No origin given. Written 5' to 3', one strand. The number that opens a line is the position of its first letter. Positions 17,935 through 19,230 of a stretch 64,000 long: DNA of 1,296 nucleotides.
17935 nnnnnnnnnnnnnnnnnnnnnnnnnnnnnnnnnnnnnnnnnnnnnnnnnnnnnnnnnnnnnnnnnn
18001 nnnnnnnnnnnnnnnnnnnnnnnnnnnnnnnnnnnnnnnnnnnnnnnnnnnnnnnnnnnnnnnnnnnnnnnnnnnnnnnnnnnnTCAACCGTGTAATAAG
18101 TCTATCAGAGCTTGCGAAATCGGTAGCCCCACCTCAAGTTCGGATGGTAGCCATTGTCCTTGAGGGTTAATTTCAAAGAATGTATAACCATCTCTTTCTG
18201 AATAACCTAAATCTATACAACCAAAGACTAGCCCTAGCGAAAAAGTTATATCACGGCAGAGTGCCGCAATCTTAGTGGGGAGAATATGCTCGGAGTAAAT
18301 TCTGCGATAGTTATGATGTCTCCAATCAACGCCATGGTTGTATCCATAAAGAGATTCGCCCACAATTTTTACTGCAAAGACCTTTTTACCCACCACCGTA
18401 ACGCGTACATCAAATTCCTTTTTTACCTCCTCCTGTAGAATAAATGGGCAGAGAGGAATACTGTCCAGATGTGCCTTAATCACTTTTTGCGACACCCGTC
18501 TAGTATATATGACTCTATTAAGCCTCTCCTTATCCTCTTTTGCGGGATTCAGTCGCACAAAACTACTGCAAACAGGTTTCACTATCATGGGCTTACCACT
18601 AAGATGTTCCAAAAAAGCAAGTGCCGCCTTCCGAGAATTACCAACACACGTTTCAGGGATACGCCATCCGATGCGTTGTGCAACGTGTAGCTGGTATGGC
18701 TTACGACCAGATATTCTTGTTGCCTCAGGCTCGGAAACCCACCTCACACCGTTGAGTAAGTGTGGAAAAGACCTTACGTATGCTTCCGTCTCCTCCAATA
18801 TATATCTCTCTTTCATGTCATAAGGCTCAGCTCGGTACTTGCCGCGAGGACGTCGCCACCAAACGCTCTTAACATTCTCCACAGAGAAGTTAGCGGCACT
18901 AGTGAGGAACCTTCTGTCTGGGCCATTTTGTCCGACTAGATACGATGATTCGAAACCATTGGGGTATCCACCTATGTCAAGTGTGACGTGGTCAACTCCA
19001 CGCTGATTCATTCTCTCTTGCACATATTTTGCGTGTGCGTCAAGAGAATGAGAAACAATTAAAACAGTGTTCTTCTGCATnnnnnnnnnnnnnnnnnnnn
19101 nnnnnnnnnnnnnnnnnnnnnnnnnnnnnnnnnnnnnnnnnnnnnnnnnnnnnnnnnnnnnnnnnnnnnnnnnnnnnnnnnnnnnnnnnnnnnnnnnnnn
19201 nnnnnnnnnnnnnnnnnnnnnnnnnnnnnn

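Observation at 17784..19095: Candidate microviridin-like precursor peptide downstream of its ATP-grasp ligase, followed by an attenuator-like hairpin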

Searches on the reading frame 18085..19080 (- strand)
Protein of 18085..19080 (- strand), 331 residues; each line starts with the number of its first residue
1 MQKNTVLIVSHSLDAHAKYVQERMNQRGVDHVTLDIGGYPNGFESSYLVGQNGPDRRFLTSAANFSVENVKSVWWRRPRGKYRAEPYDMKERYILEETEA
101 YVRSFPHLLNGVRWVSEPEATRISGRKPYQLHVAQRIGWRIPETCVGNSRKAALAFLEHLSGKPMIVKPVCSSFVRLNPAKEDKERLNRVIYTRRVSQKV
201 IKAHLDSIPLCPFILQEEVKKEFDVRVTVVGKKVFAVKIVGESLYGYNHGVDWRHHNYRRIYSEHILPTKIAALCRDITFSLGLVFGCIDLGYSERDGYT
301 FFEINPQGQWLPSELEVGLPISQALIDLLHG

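Call 3: search_protein_families(library=pfam, proteins=[window:18085-19080:-], max_evalue=1)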
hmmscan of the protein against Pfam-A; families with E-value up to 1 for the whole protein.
window:18085-19080:- (331 aa): 3 families
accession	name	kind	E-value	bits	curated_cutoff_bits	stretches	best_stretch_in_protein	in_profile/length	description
PF21068.3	ATPgraspMvdD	-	2.7e-10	40.8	27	1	5-119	1-118/121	MvdD pre-ATP grasp domain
PF08443.16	RimK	-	0.0034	17.4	21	1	137-328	14-187/188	RimK-like ATP-grasp domain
PF00847.26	AP2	-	0.05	14.3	33.3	1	69-88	2-21/54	AP2 domain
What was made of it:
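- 18085..19080 (-): Graspetide-type ATP-grasp ligase (macrocyclase), 331 aa. NCBI locus tag IID26_00120, annotated as hypothetical protein. Pfam PF21068 MvdD pre-ATP-grasp domain, E 2.7e-10, above the gathering score (call 3).
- On Graspetide (omega-ester/amide-containing RiPP) biosynthetic cluster: PF21068 scores above the gathering cut-off (call 3).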

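Call 4: search_protein_families(library=ncbifam, proteins=[window:18085-19080:-], max_evalue=1)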
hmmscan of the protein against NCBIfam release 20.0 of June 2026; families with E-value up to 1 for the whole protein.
window:18085-19080:- (331 aa): 8 families
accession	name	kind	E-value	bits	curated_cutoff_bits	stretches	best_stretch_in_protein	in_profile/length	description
TIGR04187.1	GRASP_SAV_5884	subfamily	3.3e-58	197.3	350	1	5-329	1-311/312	ATP-grasp ribosomal peptide maturase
TIGR04185.1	ATPgraspMvdC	equivalog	6.5e-49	166.8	425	1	6-329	1-316/318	MvdC family ATP-grasp ribosomal peptide maturase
TIGR04184.1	ATPgraspMvdD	equivalog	1.2e-40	139.7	475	1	6-329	1-319/321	MvdD family ATP-grasp ribosomal peptide maturase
TIGR04192.1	GRASP_w_spasm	equivalog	1e-16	61.2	230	1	7-311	2-300/318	grasp-with-spasm system ATP-grasp peptide maturase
TIGR00768.1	rimK_fam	subfamily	5.3e-11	42.4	143.4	1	110-327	71-274/276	RimK family alpha-L-glutamate ligase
TIGR02144.1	LysX_arch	equivalog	3.4e-10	39.5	275.6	1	110-327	71-273/281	lysine biosynthesis protein LysX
NF040720.1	MptN_Meth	equivalog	4.6e-06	25.9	350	1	111-327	86-288/291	tetrahydromethanopterin:alpha-L-glutamate ligase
NF005315.0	PRK06849.1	equivalog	0.03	13.4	406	1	119-180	109-170/389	hypothetical protein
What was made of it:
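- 18085..19080 (-): NCBIfam TIGR04187 3.3e-58, MvdC 6.5e-49, MvdD 1.2e-40, against RimK 5e-11 (call 4).
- On Graspetide (omega-ester/amide-containing RiPP) biosynthetic cluster: There are full-length matches to TIGR04187, TIGR04185 and TIGR04184 (call 4).
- On Microviridin class (group 1): It scores 166.8 bits against a cut-off of 425 (MvdC) and 139.7 against 475 (MvdD) (call 4).
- On Non-RiPP ATP-grasp ligases (RimK, LysX, glutathione synthetase): TIGR00768 scores 42 bits against a cut-off of 143, and LysX 39.5 against 276 (call 4).
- Closest known: Microviridins. Different: Scores are far below the MvdC/MvdD equivalog cut-offs (call 4).
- Closest known: Grasp-with-spasm systems. Different: The ligase scores 61 bits against the 230-bit cut-off for TIGR04192 (call 4).
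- Weak RimK and LysX matches exist (Pfam RimK E 0.0034; TIGR00768 5e-11; calls 3, 4).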

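Call 5: find_homologous_proteins(query=window:18085-19080:-)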
Query window:18085-19080:- (331 aa): 212 proteins with E <= 0.001 among 1283 candidates; the best 120 are listed.
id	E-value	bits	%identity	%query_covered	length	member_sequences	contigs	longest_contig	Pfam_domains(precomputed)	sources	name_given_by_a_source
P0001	4.5e-226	767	100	100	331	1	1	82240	PF21068.4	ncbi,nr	ncbi:hypothetical protein IID26_00120 [Patescibacteria group bacterium]|nr:hypothetical protein [Pat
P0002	1.0e-126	441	61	99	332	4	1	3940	PF08443.17,PF21068.4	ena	-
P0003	1.9e-126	440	59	99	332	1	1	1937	PF21068.4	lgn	-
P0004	5.7e-99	349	53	98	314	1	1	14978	-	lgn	-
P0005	1.2e-97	345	56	87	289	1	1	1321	-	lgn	-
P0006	8.9e-95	336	48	98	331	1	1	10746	PF08443.17,PF21068.4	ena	-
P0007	1.3e-93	332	48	99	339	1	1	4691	PF08443.17,PF21068.4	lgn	-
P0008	1.9e-91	325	47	100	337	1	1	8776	PF08443.17,PF21068.4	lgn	-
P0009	9.4e-90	319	46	99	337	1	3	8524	PF21068.4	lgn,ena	-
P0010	1.8e-89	318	47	99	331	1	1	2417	PF21068.4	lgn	-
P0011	3.2e-87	311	48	98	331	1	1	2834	PF21068.4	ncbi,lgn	ncbi:MAG: hypothetical protein WAX57_02755 [Minisyncoccia bacterium]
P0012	1.1e-86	309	47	98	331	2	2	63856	PF08443.17,PF21068.4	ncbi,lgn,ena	-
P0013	2.5e-86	308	46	99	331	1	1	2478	PF08443.17,PF21068.4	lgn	-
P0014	1.2e-84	302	44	98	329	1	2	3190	PF21068.4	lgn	-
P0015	4.6e-84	300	45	100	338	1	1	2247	PF21068.4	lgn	-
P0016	2.6e-83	298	44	99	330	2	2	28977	PF08443.17,PF21068.4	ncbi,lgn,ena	-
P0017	3.1e-83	298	45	99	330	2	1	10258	PF08443.17,PF21068.4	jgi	-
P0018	7.1e-83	296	43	99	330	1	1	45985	PF21068.4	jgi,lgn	-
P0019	2.1e-82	295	44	99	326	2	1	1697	PF08443.17,PF21068.4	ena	-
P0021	4.4e-82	294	43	100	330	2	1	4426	PF08443.17,PF21068.4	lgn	-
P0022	1.1e-81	293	43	99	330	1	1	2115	PF08443.17,PF21068.4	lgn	-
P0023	2.1e-81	292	47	91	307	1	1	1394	PF21068.4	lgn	-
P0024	2.6e-81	291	44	100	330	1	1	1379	PF08443.17,PF21068.4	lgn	-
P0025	3.9e-81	291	43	99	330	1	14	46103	PF08443.17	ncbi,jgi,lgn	jgi:glutathione synthase/RimK-type ligase-like ATP-grasp enzyme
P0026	8.0e-81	290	43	99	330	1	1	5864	PF08443.17,PF21068.4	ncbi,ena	ncbi:MAG: hypothetical protein WCG07_02575 [Candidatus Taylorbacteria bacterium]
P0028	2.0e-80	288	42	95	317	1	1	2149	PF21068.4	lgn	-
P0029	2.1e-80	288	43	98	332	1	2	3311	PF08443.17,PF21068.4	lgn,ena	-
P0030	2.7e-80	288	44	99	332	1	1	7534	PF08443.17,PF21068.4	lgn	-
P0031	4.4e-80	287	43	99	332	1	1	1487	PF21068.4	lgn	-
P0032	7.5e-80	287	43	99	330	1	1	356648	PF08443.17,PF21068.4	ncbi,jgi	ncbi:MAG: hypothetical protein WC648_00045 [Candidatus Paceibacterota bacterium]|jgi:glutathione syn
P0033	9.7e-80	286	42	99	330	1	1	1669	PF08443.17,PF21068.4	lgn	-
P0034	1.0e-79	286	43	99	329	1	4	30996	PF08443.17,PF21068.4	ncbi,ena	-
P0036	1.6e-79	285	40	99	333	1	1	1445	PF21068.4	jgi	jgi:glutathione synthase/RimK-type ligase-like ATP-grasp enzyme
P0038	1.6e-79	285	42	99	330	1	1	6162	PF08443.17,PF21068.4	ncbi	-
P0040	3.4e-79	284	42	99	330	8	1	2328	PF08443.17,PF21068.4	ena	-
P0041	6.3e-79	283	43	99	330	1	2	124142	PF08443.17,PF21068.4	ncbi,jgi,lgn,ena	ncbi:MAG: hypothetical protein WCV79_01335 [Candidatus Paceibacterota bacterium]|jgi:glutathione syn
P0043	1.4e-78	282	43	98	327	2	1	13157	PF08443.17,PF21068.4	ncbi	-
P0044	1.5e-78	282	42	99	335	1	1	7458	PF08443.17,PF21068.4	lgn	-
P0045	1.7e-78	282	43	98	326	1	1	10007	PF08443.17,PF21068.4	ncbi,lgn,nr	ncbi:hypothetical protein L6261_00180 [Candidatus Parcubacteria bacterium]|nr:hypothetical protein [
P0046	4.4e-78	281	43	99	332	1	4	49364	PF08443.17,PF21068.4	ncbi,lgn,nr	ncbi:MAG: hypothetical protein HYV67_01085 [Candidatus Taylorbacteria bacterium]|nr:hypothetical pro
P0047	5.1e-78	281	43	98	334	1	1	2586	PF21068.4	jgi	jgi:glutathione synthase/RimK-type ligase-like ATP-grasp enzyme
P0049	1.7e-77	279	42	98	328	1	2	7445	PF08443.17,PF21068.4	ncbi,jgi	jgi:glutathione synthase/RimK-type ligase-like ATP-grasp enzyme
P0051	5.1e-77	277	43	98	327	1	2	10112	PF08443.17,PF21068.4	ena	-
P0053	1.3e-76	276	40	98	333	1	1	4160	PF08443.17,PF21068.4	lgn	-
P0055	6.2e-76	274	42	100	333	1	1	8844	PF08443.17,PF21068.4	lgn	-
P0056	1.2e-75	273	42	99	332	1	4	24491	PF08443.17,PF21068.4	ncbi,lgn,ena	-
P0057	5.9e-75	270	42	99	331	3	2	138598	PF08443.17,PF21068.4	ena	-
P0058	9.0e-75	270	41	98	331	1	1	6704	PF08443.17,PF21068.4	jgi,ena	-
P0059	9.2e-75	270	42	98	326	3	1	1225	PF08443.17,PF21068.4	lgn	-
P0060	1.2e-74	269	42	99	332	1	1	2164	PF08443.17,PF21068.4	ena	-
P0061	3.3e-74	268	43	98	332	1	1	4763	PF08443.17,PF21068.4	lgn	-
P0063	1.4e-73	266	40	99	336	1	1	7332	PF21068.4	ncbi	-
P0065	9.0e-72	260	39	99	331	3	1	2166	PF08443.17,PF21068.4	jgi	jgi:glutathione synthase/RimK-type ligase-like ATP-grasp enzyme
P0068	3.0e-69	252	41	98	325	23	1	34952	PF21068.4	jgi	-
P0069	1.1e-67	246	40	98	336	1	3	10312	PF21068.4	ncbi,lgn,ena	ncbi:MAG: MvdC/MvdD family ATP grasp protein [Patescibacteria group bacterium]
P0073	7.4e-66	241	39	99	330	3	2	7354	PF08443.17,PF21068.4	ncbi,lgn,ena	-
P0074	2.7e-65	239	41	90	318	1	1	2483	PF21068.4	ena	-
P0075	4.8e-65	238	39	98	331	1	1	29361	PF08443.17,PF21068.4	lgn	-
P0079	4.5e-62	228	38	99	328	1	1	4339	PF08443.17,PF21068.4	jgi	jgi:glutathione synthase/RimK-type ligase-like ATP-grasp enzyme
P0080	6.0e-62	228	37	98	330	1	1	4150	PF08443.17,PF21068.4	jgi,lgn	jgi:glutathione synthase/RimK-type ligase-like ATP-grasp enzyme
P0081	1.3e-61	227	39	98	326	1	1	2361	PF21068.4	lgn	-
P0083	3.7e-59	219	40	98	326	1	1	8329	PF08443.17,PF21068.4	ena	-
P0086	4.4e-57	212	36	93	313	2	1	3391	PF08443.17,PF21068.4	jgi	jgi:glutathione synthase/RimK-type ligase-like ATP-grasp enzyme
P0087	6.9e-46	175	35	98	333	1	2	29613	PF21068.4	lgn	-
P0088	8.3e-45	171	36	99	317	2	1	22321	PF21068.4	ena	-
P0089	4.0e-44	169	37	99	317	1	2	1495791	PF21068.4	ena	-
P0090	4.7e-44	169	36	99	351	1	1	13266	PF21068.4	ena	-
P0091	5.7e-44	169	33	98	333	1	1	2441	PF21068.4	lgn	-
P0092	6.7e-44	168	36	99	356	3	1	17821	PF21068.4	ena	-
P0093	7.3e-44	168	36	99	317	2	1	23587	PF21068.4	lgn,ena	-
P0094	9.1e-44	168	34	98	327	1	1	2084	PF21068.4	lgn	-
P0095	1.0e-43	168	35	98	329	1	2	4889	PF08443.17,PF21068.4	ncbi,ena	-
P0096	2.0e-43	167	35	99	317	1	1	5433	PF21068.4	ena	-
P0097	4.1e-43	166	34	99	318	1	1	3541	PF21068.4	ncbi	-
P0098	2.6e-42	163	34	97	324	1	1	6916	PF21068.4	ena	-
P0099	3.2e-42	163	35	98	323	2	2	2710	PF21068.4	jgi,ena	-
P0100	7.0e-42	162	35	98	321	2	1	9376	PF21068.4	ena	-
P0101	7.4e-42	162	36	98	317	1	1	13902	PF21068.4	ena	-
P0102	1.4e-41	161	35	97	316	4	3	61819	PF21068.4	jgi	jgi:hypothetical protein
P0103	2.3e-41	160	32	98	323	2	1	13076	PF21068.4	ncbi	ncbi:MAG: hypothetical protein WD898_03415 [Candidatus Paceibacterota bacterium]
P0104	5.7e-41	159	34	97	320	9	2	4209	PF21068.4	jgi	-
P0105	1.5e-40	157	34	98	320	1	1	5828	PF08443.17,PF21068.4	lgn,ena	-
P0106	2.7e-40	157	34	98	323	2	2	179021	PF21068.4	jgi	jgi:hypothetical protein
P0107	2.7e-40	157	36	98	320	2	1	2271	PF21068.4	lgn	-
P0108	3.7e-40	156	35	99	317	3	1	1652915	PF21068.4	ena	-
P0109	6.6e-40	155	34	98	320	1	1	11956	PF21068.4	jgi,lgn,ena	jgi:glutathione synthase/RimK-type ligase-like ATP-grasp enzyme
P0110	9.6e-40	155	33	98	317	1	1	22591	PF21068.4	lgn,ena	-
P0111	1.5e-39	154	35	98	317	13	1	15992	PF21068.4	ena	-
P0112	2.7e-39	153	34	97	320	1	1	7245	PF21068.4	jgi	jgi:hypothetical protein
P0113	2.8e-39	153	35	97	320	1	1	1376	PF21068.4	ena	-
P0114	3.3e-39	153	34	99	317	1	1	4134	PF21068.4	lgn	-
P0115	3.5e-39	153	32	100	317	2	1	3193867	PF21068.4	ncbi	-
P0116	3.6e-39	153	33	99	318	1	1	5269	PF21068.4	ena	-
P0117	3.9e-39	153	34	98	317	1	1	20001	PF21068.4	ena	-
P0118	4.7e-39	152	39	80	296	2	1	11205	PF21068.4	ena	-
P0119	7.7e-39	152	34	98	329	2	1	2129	PF21068.4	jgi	-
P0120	8.6e-39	152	32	98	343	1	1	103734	PF21068.4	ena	-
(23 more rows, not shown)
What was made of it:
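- JGI's automatic name for some homologues is 'glutathione synthase/RimK-type ligase-like' (call 5).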

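Call 9: find_related_loci(query=A1, collection=genome_contigs, flank=4000)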
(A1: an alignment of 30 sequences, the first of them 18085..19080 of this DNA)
Query A1 (331 aa) in genome_contigs; peptide patterns used: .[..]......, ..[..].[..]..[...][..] (x = any residue, [..] = any of these).
57 stretches matched a pattern; 35 encode a relative of the query (tblastn E <= 1e-3); 35 distinct loci.
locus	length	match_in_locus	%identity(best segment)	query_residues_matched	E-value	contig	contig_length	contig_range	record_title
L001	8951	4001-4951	47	6-321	2e-92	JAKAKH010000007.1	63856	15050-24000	MAG: bacterium isolate WY4.bin53 NODE_487_length_63856_cov_2.673053, whole genome shotgun sequence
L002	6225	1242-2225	45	1-329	4e-91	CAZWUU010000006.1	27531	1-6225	MAG TPA_asm: uncultured Candidatus Saccharibacteria bacterium isolate SRP300315_co1_24 genome assembly, contig: NODE_894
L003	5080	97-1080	44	1-329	3e-91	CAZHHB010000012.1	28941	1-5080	MAG TPA_asm: uncultured Candidatus Saccharibacteria bacterium isolate ERP113451_co1_453 genome assembly, contig: NODE_18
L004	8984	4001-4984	43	1-329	1e-88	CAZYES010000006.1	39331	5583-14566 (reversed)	MAG TPA_asm: uncultured Candidatus Saccharibacteria bacterium isolate binchicken_co153_50 genome assembly, contig: NODE_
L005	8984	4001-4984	43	1-329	7e-88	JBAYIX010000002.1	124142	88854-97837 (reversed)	MAG: Candidatus Paceibacterota bacterium isolate SO_2016_GW1_41 scaffold00326_OW334_2016, whole genome shotgun sequence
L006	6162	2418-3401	42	1-329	2e-87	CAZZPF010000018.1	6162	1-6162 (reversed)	MAG TPA_asm: uncultured Candidatus Saccharibacteria bacterium isolate binchicken_co203_538 genome assembly, contig: k141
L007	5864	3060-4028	43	6-329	6e-87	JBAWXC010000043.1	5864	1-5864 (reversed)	MAG: Candidatus Taylorbacteria bacterium isolate ELA053 MAG053_43, whole genome shotgun sequence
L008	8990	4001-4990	43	1-329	6e-85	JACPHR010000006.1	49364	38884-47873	MAG: Candidatus Taylorbacteria bacterium isolate NC_groundwater_419_Ag_B-0.1um_49_17 GD18-4_B1_scaffold_247189, whole ge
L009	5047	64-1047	42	1-329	1e-83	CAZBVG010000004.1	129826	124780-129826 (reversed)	MAG TPA_asm: uncultured Candidatus Saccharibacteria bacterium isolate SRP133034_co1_261 genome assembly, contig: NODE_41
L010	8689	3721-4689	43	1-329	3e-83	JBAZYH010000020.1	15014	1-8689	MAG: Candidatus Paceibacterota bacterium isolate SO_2017_GW1_76 NODE_14818_length_15014_cov_1.820850_OW334_2017, whole g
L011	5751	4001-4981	42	1-329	7e-83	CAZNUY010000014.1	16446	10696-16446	MAG TPA_asm: uncultured Candidatus Saccharibacteria bacterium isolate SRP133034_co1_83 genome assembly, contig: NODE_328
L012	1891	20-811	48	65-329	2e-86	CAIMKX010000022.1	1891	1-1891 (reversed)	uncultured bacterium isolate AM-2014-D8_bin-0381 genome assembly, contig: bin-0381:22/56, whole genome shotgun sequence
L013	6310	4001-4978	40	6-331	6e-76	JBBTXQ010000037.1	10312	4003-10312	MAG: Patescibacteria group bacterium isolate H51-bin105_1 H51_bin105_1_000000000037, whole genome shotgun sequence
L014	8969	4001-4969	40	5-329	2e-76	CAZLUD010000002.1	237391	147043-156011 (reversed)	MAG TPA_asm: uncultured Candidatus Saccharibacteria bacterium isolate SRP286056_co2_71 genome assembly, contig: NODE_32_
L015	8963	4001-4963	40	6-329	1e-72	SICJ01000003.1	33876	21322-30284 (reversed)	MAG: Candidatus Parcubacteria bacterium isolate Baikal-deep-G202 BACOMB-C5582, whole genome shotgun sequence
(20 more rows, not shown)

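Call 11: search_solved_structures(query=A1, max_evalue=0.001)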
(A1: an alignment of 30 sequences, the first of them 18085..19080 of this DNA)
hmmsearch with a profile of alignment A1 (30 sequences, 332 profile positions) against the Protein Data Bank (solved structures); distinct sequences matched with E-value up to 0.001: 6.
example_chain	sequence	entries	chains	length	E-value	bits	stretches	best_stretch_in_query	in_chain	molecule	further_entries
5ig9_A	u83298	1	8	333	7.4e-48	166.3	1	5-331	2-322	ATP grasp ligase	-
5ig8_A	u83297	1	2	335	1.5e-46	162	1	4-331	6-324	ATP grasp ligase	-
7m4s_A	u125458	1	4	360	1.6e-46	162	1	3-331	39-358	AMdnB protein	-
7mgv_A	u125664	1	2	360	4.2e-46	160.6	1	3-330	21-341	CdnC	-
9bou_A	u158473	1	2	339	2.5e-31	112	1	5-331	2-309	MvdD-like pre-ATP grasp domain-containing protein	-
7drm_A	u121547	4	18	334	4e-17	65.3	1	4-329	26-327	ATP-grasp domain-containing protein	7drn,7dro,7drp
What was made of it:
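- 18085..19080 (-): A profile of 30 homologues hits only graspetide ligases in the PDB (call 11).
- PDB profile hits are exclusively graspetide ligases (call 11).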

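Call 41: find_encoding_contigs(protein=P0002, flank=3000, max_places=2)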
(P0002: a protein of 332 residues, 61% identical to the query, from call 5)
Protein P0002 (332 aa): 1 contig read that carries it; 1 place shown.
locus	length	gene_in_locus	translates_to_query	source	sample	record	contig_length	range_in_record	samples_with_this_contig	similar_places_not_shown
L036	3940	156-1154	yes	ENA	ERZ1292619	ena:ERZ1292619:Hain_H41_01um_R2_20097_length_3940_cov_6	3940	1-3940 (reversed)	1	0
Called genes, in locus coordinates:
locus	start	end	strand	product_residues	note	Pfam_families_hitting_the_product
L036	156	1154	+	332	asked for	PF21068:ATPgraspMvdD (faint), PF08443:RimK (weak)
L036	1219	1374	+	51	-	-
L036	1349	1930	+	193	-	PF20329:DUF6624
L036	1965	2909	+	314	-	PF04055:Radical_SAM, PF13353:Fer4_12 (weak), PF13186:SPASM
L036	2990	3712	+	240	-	-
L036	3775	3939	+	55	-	?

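Call 42: find_encoding_contigs(protein=P0004, flank=4000, max_places=2)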
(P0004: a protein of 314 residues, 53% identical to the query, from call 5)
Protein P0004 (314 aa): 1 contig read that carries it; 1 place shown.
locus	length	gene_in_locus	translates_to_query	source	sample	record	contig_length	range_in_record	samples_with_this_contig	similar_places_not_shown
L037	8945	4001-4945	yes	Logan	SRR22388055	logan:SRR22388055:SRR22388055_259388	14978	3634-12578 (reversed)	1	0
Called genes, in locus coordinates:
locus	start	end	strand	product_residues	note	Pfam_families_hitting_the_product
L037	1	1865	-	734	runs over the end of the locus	PF00881:Nitroreductase, PF02624:YcaO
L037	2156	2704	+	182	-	-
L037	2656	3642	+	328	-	-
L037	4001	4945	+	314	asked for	-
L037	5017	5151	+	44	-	-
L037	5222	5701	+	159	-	PF20329:DUF6624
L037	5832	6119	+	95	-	-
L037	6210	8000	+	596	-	PF26549:Tricorn_N, PF26550:Tricorn_2nd, PF26549:Tricorn_N (weak), PF02129:Peptidase_S15, PF01738:DLH, PF12146:Hydrolase_4, PF20434:BD-FAE, PF00326:Peptidase_S9, +9 more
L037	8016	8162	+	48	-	-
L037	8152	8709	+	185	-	PF00856:SET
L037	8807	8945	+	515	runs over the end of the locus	PF02518:HATPase_c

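Call 45: find_encoding_contigs(protein=P0025, flank=3000, max_places=2)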
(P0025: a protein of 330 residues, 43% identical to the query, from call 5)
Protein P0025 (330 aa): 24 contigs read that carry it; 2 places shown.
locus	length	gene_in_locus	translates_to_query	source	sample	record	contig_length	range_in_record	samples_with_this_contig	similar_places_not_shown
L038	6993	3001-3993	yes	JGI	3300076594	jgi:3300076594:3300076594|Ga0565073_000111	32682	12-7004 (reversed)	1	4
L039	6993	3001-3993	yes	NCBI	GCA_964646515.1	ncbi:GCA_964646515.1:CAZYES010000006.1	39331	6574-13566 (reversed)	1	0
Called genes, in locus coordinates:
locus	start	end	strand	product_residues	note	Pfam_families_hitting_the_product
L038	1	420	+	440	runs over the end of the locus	PF01541:GIY-YIG (weak), PF08459:UvrC_RNaseH_dom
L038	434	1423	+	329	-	PF01820:Dala_Dala_lig_N, PF01071:GARS_A (weak), PF02655:ATP-grasp_3 (weak), PF02786:CPSase_L_D2 (weak), PF02222:ATP-grasp (weak), PF07478:Dala_Dala_lig_C, PF13535:ATP-grasp_4 (faint)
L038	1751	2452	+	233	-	-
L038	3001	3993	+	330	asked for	PF08443:RimK (faint)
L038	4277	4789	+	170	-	PF20329:DUF6624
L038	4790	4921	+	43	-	-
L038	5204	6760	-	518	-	PF00239:Resolvase, PF07508:Recombinase, PF13408:Zn_ribbon_recom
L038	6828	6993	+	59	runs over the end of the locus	?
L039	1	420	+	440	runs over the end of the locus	PF01541:GIY-YIG (weak), PF08459:UvrC_RNaseH_dom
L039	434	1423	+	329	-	PF01820:Dala_Dala_lig_N, PF01071:GARS_A (weak), PF02655:ATP-grasp_3 (weak), PF02786:CPSase_L_D2 (weak), PF02222:ATP-grasp (weak), PF07478:Dala_Dala_lig_C, PF13535:ATP-grasp_4 (faint)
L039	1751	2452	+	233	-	-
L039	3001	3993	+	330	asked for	PF08443:RimK (faint)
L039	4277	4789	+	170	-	PF20329:DUF6624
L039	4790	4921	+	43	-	-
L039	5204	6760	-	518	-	PF00239:Resolvase, PF07508:Recombinase, PF13408:Zn_ribbon_recom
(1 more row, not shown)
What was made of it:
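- Tried and rejected: It is simply the L004-type locus (call 45).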

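Call 46: find_encoding_contigs(protein=P0006, flank=3000, max_places=2)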
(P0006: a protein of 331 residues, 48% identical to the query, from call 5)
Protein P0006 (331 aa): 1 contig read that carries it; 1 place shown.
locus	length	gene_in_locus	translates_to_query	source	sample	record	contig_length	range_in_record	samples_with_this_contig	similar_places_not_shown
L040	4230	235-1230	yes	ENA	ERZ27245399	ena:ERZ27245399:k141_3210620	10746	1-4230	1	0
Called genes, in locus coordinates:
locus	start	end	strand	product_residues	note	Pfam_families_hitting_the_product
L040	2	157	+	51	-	?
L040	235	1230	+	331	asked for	PF21068:ATPgraspMvdD, PF08443:RimK (weak)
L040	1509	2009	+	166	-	PF20329:DUF6624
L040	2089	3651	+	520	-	-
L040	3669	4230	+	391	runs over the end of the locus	PF00899:ThiF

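Call 59: search_protein_families(library=pfam, proteins=[L036:1965-2909:+, L036:2990-3712:+, L037:5832-6119:+, L040:2089-3651:+], max_evalue=0.01)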
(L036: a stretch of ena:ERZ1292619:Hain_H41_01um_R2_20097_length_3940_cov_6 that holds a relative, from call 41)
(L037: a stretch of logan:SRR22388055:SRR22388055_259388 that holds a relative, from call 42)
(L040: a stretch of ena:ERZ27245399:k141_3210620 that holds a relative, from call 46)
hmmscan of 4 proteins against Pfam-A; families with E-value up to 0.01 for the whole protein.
L036:1965-2909:+ (314 aa): 3 families
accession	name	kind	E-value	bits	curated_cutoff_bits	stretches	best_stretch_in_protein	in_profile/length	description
PF04055.27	Radical_SAM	-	2.8e-18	67.1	29.5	1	11-167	2-164/166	Radical SAM superfamily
PF13186.11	SPASM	-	9.9e-10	39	21.5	1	204-249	4-53/67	Iron-sulfur cluster-binding domain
PF13353.11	Fer4_12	-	2.9e-06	28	22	1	14-82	13-81/137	4Fe-4S single cluster domain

L036:2990-3712:+ (240 aa): 0 families

L037:5832-6119:+ (95 aa): 0 families

L040:2089-3651:+ (520 aa): 0 families
